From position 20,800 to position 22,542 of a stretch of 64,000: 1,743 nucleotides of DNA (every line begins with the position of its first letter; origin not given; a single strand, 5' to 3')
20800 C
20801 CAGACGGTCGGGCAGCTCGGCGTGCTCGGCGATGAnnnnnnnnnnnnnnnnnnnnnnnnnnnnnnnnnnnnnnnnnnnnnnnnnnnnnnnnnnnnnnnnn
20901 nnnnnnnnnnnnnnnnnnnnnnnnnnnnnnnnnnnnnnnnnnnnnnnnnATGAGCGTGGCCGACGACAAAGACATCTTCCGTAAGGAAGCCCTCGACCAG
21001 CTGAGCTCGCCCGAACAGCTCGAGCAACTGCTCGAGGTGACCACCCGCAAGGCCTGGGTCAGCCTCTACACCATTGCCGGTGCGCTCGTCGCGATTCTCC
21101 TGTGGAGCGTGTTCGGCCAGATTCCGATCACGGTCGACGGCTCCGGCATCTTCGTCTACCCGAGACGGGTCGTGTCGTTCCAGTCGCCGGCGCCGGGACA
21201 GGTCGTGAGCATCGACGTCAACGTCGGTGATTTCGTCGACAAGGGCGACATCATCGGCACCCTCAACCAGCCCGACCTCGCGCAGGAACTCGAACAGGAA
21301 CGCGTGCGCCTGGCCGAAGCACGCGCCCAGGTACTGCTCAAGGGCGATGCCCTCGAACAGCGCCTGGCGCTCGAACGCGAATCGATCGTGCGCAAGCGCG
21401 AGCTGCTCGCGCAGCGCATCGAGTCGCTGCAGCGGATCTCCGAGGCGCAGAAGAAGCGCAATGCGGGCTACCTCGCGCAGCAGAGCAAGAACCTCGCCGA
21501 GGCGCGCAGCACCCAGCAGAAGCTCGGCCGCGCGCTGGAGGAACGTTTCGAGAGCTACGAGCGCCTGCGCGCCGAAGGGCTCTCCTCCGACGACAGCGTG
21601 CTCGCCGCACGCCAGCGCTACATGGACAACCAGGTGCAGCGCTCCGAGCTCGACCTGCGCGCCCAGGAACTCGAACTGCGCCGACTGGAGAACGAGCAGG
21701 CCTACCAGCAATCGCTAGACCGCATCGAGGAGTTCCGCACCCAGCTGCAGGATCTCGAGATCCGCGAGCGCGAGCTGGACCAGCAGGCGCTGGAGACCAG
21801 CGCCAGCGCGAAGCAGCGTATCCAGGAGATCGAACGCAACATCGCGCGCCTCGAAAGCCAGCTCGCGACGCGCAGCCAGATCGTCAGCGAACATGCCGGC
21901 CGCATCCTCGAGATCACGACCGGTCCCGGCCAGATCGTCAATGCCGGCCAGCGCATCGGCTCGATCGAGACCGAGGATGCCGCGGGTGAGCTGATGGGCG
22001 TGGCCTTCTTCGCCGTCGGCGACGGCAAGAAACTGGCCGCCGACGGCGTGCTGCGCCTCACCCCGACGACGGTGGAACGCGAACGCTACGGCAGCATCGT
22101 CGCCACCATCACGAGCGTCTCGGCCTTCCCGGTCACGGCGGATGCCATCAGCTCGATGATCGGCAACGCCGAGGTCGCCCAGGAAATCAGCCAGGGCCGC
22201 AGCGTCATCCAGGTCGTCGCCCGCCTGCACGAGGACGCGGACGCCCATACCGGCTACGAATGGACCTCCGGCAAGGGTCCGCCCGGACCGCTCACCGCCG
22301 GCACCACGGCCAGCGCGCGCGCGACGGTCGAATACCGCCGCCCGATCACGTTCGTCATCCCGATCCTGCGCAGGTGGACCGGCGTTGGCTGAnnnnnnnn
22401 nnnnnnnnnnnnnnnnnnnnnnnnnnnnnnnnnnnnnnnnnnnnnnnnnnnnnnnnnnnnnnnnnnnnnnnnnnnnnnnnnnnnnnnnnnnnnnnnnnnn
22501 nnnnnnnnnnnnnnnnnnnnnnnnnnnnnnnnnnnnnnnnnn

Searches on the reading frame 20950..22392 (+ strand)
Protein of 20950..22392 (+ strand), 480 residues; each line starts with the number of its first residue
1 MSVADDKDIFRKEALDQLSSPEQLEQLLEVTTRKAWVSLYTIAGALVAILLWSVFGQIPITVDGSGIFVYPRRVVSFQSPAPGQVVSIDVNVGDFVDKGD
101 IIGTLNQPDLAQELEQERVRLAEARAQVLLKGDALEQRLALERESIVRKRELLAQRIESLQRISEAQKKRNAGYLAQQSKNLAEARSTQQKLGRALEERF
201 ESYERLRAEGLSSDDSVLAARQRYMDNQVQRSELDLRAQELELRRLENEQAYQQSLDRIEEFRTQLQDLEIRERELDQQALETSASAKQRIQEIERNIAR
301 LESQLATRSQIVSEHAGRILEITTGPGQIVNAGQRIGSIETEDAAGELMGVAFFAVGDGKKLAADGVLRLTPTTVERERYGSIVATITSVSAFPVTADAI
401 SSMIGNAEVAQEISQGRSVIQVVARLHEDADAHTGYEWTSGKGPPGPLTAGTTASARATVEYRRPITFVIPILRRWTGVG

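Call 7: search_protein_families(library=pfam, proteins=[window:20950-22392:+], max_evalue=0.001)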
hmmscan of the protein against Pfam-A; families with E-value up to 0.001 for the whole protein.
window:20950-22392:+ (480 aa): 3 families
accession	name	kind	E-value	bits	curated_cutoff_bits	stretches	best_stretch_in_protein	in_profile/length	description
PF13437.12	HlyD_3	-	5.6e-08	33.9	22.2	0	78-110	3-35/106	HlyD family secretion protein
PF13533.13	Biotin_lipoyl_2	-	1.5e-06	28.3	29.8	1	75-106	1-32/32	Biotin-lipoyl like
PF00364.28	Biotin_lipoyl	-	3.1e-05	24.2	22.1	0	76-104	44-72/73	Biotin-requiring enzyme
